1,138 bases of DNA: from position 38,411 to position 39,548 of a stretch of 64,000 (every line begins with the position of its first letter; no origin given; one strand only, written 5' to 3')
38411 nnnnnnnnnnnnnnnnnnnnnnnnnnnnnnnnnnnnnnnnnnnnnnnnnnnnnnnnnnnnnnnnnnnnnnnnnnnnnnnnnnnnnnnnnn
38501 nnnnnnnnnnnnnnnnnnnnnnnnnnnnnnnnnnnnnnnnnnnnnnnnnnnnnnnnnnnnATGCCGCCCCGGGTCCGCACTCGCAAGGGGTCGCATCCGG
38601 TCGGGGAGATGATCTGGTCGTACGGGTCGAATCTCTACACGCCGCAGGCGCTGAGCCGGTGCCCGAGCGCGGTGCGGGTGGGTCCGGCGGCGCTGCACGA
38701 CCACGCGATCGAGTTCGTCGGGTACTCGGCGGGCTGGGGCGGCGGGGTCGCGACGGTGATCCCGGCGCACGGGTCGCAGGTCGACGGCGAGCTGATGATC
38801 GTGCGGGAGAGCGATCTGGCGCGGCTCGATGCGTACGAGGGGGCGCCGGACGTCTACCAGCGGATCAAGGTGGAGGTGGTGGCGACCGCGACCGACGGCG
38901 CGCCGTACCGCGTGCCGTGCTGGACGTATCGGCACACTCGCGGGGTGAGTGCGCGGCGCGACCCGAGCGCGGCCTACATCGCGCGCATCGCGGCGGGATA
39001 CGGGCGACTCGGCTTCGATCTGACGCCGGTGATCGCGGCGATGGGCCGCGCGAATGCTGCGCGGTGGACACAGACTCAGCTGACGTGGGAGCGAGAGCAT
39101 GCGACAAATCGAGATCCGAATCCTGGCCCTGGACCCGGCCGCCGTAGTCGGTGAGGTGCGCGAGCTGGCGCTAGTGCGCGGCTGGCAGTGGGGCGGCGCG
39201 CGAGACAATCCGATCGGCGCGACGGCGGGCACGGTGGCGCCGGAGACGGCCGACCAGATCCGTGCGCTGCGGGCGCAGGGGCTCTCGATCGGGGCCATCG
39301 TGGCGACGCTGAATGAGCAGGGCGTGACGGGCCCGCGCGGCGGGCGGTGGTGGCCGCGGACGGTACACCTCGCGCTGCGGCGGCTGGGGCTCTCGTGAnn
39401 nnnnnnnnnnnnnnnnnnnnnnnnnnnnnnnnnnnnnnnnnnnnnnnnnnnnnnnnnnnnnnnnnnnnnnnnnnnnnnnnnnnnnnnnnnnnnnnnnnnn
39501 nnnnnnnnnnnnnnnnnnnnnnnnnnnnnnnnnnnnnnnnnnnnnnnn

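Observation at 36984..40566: Operon behind the only near-consensus sigma70 promoter: UvrD-like helicase + GGCT + recombinase-domain HTH + unknowns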

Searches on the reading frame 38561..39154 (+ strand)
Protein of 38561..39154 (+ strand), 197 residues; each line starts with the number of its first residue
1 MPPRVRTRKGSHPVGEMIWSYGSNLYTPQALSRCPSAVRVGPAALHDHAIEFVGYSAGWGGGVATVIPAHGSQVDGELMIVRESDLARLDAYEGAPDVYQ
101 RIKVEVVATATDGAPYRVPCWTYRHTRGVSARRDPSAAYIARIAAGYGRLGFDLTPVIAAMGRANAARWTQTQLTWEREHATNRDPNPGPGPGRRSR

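Call 5: search_protein_families(library=pfam, proteins=[window:38609-39154:+], max_evalue=0.1)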
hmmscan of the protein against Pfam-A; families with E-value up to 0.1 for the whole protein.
window:38609-39154:+ (181 aa): 2 families
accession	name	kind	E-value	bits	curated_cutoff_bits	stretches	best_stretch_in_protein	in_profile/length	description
PF06094.17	GGACT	-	1e-13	52.3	22.8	1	4-109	3-102/120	Gamma-glutamyl cyclotransferase, AIG2-like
PF13772.11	AIG2_2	-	6.3e-06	27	27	1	58-130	2-69/83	AIG2-like family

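Call 8: search_protein_families(library=phrogs, proteins=[window:38609-39154:+], max_evalue=0.01)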
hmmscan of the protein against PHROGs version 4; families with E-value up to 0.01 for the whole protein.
window:38609-39154:+ (181 aa): 2 families
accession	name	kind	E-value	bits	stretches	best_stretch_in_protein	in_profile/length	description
phrog_2520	-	moron, auxiliary metabolic gene and host takeover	1.5e-18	68.2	1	3-149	14-159/166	gamma-glutamyl cyclotransferase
phrog_27033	-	unknown function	3.8e-10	41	1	3-131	4-118/208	-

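Call 25: search_protein_families(library=ncbifam, proteins=[window:38561-39154:+], max_evalue=0.01)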
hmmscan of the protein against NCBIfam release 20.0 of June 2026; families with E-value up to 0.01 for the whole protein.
window:38561-39154:+ (197 aa): 0 families

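Call 26: search_protein_families(library=padloc, proteins=[window:38561-39154:+], max_evalue=0.01)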
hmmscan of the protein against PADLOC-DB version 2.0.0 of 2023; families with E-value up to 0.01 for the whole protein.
window:38561-39154:+ (197 aa): 0 families

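Call 118: search_solved_structures(query=window:38561-39154:+, max_evalue=0.01, show_alignments=1)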
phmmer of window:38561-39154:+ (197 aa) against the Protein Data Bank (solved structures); distinct sequences matched with E-value up to 0.01: 6.
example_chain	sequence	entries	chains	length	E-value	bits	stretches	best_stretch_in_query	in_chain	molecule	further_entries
2pn7_A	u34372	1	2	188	4.5e-09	39.6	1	17-146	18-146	human gamma-glutamyl cyclotransferase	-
2i5t_A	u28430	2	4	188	4.5e-09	39.6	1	17-146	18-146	Protein C7orf24 | Uncharacterized protein C7orf24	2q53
3cry_A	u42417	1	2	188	1.2e-08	38.3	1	17-146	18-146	Gamma-glutamyl cyclotransferase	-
2rbh_A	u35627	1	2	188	3e-08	36.9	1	17-146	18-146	Gamma-glutamyl cyclotransferase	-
2kl2_A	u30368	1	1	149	0.0073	19.3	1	66-124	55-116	AIG2-like domain-containing protein 1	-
1vkb_A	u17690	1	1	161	0.0086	19.1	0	66-124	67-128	hypothetical protein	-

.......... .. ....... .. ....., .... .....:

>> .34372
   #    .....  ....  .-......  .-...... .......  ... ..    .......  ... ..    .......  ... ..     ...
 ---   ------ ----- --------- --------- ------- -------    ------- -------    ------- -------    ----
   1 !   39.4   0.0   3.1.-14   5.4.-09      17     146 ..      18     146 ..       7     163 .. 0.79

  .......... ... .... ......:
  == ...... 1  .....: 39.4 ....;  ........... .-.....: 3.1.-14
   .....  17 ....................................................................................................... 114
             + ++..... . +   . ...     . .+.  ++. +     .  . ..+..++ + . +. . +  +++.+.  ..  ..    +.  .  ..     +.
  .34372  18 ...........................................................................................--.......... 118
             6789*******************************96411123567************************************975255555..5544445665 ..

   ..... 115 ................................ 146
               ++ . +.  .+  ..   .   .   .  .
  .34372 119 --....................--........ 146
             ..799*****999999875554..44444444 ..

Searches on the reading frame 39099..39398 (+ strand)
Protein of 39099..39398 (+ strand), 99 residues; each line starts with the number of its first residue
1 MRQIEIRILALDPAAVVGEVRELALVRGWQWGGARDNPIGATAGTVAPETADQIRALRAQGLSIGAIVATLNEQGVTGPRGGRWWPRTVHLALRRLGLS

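Call 5: search_protein_families(library=pfam, proteins=[window:39099-39398:+], max_evalue=0.1)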
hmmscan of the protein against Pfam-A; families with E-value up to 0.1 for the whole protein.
window:39099-39398:+ (99 aa): 2 families
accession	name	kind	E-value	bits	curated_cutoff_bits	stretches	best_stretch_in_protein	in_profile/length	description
PF07508.19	Recombinase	-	4.1e-05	24.2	21.1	1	51-94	7-50/102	Recombinase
PF20552.4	HTH_62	-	0.00083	19.8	27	1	62-97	36-71/72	Recombinase-like helix-turn-helix domain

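Call 8: search_protein_families(library=phrogs, proteins=[window:39099-39398:+], max_evalue=0.01)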
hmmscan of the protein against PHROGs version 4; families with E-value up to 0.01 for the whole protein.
window:39099-39398:+ (99 aa): 1 family
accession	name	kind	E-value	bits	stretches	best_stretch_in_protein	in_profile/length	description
phrog_95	-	integration and excision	7.7e-05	22.4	1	52-94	267-309/651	integrase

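Call 25: search_protein_families(library=ncbifam, proteins=[window:39099-39398:+], max_evalue=0.01)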
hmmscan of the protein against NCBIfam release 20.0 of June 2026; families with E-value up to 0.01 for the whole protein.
window:39099-39398:+ (99 aa): 0 families

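Call 26: search_protein_families(library=padloc, proteins=[window:39099-39398:+], max_evalue=0.01)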
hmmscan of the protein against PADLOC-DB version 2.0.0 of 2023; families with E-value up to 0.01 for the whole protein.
window:39099-39398:+ (99 aa): 0 families

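Call 104: search_solved_structures(query=window:39099-39398:+, max_evalue=1, show_alignments=2)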
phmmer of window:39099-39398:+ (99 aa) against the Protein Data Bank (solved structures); distinct sequences matched with E-value up to 1: 2.
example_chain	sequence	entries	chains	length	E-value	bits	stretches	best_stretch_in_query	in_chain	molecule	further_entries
5w48_A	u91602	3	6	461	0.25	14.8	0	26-67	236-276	Riboflavin Lyase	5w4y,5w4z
5e9a_A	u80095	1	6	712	0.69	13.4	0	10-75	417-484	Beta-galactosidase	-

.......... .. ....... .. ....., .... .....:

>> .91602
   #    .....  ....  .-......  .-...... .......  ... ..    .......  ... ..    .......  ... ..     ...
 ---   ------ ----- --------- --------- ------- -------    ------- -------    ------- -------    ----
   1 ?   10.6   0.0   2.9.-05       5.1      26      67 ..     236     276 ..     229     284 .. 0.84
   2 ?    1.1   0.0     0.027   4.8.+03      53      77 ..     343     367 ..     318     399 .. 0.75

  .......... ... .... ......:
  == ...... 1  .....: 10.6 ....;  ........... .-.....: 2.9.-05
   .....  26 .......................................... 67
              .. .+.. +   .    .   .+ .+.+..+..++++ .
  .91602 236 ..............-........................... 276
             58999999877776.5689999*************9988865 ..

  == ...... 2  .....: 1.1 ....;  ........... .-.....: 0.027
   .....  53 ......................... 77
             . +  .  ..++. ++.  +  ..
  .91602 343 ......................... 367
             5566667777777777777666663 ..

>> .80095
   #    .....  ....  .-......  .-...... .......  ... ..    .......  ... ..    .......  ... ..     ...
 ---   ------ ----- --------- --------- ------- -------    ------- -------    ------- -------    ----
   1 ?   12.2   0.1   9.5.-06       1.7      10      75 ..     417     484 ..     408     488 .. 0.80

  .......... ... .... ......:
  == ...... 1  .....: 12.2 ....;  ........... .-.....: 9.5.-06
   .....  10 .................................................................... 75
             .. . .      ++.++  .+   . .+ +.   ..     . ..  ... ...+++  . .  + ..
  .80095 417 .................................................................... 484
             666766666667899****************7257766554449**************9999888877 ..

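Call 119: predict_structure(protein=window:39099-39398:+)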
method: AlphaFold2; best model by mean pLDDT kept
length: 99 residues; sequences in the alignment: 1
mean_pLDDT: 70.1   pTM: 0.52
mean pLDDT of the five models: 70.1, 69.0, 67.5, 67.2, 63.4
residues with pLDDT >= 90: 25; 70-90: 28; 50-70: 20; < 50: 26
segments of 3 or more residues with pLDDT < 50: 21-25, 27-43
pLDDT, mean of each block of 10 residues (from residue 1): 53 52 48 40 66 92 94 88 87 83
secondary structure, 60 per line:
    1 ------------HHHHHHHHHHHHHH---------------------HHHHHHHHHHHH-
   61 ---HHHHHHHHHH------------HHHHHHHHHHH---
elements in order: H13-26 H48-59 H64-73 H86-96

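Call 121: fold_search(model_id=the predicted structure, library=pdb)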
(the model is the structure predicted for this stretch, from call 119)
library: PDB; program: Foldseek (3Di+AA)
matches with E <= 10: 66; with E <= 0.001: 0
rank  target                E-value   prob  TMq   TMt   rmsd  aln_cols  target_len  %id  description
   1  9a4r_A                1.5e+00  0.44  0.38  0.18  10.8        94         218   15  Integrative model of RPSH-RPOB by crosslinking MS and deep learning (released 2024-09-18)
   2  1nzb_E                1.5e+00  0.18  0.30  0.11  15.9        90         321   20  Crystal structure of wild type Cre recombinase-loxP synapse (released 2003-09-16)
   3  5u91_A                2.1e+00  0.10  0.26  0.10  16.3        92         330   17  Crystal structure of Tre/loxLTR complex (released 2017-07-26)
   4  4v6w_AN               2.6e+00  0.47  0.41  0.28   5.0        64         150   22  Structure of the D. melanogaster 80S ribosome (released 2014-07-09)
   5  5oml_B                2.8e+00  0.30  0.36  0.51  17.3        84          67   15  Crystal structure of Trypanosoma Brucei PEX14 N-terminal domain in complex with small molecules to investigate the wat (released 2019-03-06)
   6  5u91_B                3.0e+00  0.08  0.26  0.10  16.3        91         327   18  Crystal structure of Tre/loxLTR complex (released 2017-07-26)
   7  6zfw_B                3.4e+00  0.21  0.35  0.49  17.2        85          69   12  X-ray structure of the soluble N-terminal domain of T. cruzi PEX-14 (released 2020-12-09)
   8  6zfw_A                3.4e+00  0.21  0.35  0.49  17.1        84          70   12  X-ray structure of the soluble N-terminal domain of T. cruzi PEX-14 (released 2020-12-09)
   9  9znf_BQ               3.6e+00  0.25  0.36  0.25   4.7        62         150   16  Cryo-EM structure of the Methanosarcina acetivorans 70S ribosome in complex with SriA and SriB (released 2026-01-28)
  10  1nzb_A                3.6e+00  0.11  0.30  0.11  15.7        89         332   20  Crystal structure of wild type Cre recombinase-loxP synapse (released 2003-09-16)
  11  5opt_R                3.8e+00  0.38  0.42  0.31   4.3        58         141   19  Structure of KSRP in context of Trypanosoma cruzi 40S (released 2017-11-15)
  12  9qf4_Aq               3.8e+00  0.28  0.40  0.27   5.8        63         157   22  Structure of P. furiosus 70S ribosome grown at 95 degC (released 2025-11-05)
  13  7zhg_Q                4.1e+00  0.30  0.40  0.27   5.7        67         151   19  High-resolution cryo-EM structure of Pyrococcus abyssi 30S ribosomal subunit bound to mRNA and initiator tRNA anticodo (released 2022-06-29)
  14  5n8v_A                4.1e+00  0.21  0.36  0.54  17.3        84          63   15  Targeting the PEX14-PEX5 interaction by small molecules provides novel therapeutic routes to treat trypanosomiases. (released 2017-03-15)
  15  6zfw_C                4.1e+00  0.20  0.34  0.48  17.3        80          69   12  X-ray structure of the soluble N-terminal domain of T. cruzi PEX-14 (released 2020-12-09)
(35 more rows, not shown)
